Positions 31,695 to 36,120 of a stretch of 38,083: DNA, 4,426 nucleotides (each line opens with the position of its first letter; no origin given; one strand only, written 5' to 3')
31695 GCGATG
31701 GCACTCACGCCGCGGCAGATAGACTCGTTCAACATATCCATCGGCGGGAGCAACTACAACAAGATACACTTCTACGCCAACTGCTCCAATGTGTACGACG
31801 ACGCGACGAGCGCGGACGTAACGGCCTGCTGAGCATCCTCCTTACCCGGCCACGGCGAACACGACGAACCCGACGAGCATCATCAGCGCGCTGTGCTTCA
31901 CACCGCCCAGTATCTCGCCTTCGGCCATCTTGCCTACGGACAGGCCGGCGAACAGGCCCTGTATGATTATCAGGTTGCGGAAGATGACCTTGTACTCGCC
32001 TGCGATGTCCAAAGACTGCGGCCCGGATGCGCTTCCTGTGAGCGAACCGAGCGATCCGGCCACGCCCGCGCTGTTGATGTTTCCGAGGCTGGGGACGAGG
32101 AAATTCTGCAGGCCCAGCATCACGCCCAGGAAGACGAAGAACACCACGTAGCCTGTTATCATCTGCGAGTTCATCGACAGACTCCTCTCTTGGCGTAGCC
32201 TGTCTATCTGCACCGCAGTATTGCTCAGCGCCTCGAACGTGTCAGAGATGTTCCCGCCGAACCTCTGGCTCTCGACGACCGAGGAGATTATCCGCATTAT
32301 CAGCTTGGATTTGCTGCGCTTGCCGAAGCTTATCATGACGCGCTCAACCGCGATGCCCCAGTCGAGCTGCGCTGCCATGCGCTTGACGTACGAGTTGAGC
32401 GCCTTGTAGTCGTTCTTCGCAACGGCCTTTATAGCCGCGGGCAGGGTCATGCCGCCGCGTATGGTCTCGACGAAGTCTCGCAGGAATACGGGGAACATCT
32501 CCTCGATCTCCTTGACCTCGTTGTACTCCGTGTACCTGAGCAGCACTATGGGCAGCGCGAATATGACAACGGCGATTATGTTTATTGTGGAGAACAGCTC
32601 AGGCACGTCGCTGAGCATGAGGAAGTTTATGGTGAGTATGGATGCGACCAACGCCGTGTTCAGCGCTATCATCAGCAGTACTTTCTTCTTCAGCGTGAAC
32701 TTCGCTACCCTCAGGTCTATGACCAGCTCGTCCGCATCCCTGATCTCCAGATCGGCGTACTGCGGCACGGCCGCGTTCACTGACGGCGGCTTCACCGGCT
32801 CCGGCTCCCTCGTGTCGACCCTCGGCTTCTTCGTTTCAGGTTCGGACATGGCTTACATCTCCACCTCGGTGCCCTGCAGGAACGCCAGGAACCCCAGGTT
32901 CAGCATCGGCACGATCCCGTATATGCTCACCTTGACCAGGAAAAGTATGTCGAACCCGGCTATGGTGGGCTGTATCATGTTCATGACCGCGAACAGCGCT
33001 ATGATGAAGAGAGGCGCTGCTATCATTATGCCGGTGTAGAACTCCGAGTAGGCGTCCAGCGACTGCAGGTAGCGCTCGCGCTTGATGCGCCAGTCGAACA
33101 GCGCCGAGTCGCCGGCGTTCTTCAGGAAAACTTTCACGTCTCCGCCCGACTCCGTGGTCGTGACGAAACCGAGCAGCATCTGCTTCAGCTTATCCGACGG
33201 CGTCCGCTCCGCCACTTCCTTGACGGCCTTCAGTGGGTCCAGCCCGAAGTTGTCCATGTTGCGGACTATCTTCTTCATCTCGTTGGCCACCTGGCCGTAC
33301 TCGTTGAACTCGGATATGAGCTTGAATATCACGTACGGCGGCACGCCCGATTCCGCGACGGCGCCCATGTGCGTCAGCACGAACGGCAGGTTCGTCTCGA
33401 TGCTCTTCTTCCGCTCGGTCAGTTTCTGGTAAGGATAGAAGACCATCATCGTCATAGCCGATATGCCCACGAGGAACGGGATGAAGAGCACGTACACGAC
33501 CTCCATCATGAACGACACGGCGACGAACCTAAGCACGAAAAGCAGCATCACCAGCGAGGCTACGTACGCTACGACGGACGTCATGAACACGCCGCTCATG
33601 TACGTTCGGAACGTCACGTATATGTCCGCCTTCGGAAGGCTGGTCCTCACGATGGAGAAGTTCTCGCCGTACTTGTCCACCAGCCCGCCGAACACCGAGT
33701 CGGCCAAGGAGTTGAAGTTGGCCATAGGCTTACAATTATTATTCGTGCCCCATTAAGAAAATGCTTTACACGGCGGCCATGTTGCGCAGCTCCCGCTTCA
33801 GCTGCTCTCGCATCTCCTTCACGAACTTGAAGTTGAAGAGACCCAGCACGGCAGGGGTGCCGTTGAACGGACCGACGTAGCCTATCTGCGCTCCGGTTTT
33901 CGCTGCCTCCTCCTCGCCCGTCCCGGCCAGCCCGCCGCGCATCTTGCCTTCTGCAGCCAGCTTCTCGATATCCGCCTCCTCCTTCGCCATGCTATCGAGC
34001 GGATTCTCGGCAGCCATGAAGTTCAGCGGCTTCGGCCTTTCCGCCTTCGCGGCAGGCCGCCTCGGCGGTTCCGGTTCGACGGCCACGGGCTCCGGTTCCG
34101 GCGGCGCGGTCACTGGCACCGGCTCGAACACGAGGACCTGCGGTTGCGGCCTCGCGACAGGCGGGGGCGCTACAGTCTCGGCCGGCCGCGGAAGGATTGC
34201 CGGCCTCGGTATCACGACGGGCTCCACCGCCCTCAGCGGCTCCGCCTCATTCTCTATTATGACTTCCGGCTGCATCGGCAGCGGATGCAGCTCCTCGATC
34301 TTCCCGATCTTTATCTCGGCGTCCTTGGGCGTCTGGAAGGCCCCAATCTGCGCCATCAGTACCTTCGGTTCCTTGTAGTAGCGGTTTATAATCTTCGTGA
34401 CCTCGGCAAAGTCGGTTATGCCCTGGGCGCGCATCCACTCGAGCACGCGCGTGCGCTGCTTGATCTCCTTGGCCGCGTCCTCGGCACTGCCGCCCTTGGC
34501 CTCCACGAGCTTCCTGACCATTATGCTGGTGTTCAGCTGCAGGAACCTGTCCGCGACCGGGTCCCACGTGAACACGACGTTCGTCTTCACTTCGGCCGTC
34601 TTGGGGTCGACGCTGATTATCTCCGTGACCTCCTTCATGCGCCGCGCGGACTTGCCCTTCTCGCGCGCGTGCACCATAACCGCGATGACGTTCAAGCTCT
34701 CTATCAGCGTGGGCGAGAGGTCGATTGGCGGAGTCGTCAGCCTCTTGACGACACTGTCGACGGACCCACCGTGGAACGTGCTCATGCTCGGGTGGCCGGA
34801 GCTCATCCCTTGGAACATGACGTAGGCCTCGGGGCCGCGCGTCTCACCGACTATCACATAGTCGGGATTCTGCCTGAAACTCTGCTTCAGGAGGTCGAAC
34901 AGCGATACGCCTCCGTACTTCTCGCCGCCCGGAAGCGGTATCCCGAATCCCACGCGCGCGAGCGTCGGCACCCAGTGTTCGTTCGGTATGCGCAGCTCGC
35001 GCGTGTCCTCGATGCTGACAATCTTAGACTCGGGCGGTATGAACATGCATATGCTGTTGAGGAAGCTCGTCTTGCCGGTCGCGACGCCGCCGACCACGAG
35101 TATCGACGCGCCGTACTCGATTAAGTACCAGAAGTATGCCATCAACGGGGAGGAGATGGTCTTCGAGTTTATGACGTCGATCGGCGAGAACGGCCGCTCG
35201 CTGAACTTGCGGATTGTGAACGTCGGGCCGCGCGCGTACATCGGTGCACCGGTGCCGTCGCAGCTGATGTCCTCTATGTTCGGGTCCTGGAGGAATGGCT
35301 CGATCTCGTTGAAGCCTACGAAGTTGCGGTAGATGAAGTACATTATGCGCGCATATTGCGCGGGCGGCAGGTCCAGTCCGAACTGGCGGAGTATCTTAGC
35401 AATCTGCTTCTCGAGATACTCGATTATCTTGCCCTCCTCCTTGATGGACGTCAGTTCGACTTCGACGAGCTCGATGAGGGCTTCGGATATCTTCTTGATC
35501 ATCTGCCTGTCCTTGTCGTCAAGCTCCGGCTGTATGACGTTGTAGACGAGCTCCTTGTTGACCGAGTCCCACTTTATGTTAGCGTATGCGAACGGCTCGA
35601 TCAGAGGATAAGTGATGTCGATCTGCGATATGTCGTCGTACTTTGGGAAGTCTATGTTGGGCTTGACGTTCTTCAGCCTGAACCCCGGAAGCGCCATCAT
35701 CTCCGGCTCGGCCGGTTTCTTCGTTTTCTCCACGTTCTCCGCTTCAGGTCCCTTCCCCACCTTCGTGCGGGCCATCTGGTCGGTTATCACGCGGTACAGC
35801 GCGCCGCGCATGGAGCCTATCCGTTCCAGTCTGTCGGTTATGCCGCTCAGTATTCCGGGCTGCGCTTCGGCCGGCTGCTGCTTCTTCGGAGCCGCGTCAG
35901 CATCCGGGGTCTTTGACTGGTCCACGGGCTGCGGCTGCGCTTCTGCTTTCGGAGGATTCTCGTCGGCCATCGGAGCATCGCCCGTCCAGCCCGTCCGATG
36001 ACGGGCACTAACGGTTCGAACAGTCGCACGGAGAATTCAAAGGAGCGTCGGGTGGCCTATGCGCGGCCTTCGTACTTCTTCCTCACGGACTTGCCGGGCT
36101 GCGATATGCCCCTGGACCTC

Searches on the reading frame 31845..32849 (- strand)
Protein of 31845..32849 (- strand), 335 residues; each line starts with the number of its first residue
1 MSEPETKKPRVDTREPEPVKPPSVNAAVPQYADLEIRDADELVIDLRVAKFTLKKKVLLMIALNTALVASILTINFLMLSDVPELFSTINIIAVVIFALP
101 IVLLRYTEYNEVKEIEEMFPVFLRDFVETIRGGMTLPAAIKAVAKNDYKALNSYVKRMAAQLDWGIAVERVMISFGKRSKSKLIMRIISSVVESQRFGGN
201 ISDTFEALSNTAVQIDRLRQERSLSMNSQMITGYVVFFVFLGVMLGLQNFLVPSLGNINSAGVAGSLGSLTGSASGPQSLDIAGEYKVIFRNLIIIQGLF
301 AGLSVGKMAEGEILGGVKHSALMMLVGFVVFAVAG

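Call 11: search_protein_families(library=pfam, proteins=[window:31845-32849:-], max_evalue=0.001)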
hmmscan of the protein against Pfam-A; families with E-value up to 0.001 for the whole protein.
window:31845-32849:- (335 aa): 1 family
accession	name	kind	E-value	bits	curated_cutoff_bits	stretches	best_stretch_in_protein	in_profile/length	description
PF00482.28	T2SSF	-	1.9e-16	60.6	25.2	1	122-245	1-121/125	Type II secretion system (T2SS), protein F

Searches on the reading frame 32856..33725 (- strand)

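Call 11: search_protein_families(library=pfam, proteins=[window:32856-33725:-], max_evalue=0.001)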
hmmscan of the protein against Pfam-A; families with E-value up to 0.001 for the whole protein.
window:32856-33725:- (290 aa): 1 family
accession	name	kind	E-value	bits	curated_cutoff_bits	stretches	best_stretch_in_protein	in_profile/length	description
PF00482.28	T2SSF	-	1e-15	58.2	25.2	1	117-244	2-124/125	Type II secretion system (T2SS), protein F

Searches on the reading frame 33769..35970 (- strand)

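Call 11: search_protein_families(library=pfam, proteins=[window:33769-35970:-], max_evalue=0.001)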
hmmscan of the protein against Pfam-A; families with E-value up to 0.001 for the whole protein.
window:33769-35970:- (734 aa): 2 families
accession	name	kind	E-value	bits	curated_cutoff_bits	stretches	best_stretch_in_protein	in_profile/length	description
PF00437.27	T2SSE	-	2.8e-24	85.9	24.9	1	246-475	103-288/370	Type II/IV secretion system protein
PF23989.1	PilB3_C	-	7.9e-05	23.2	27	1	474-544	3-72/83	PilB3-like, C-terminal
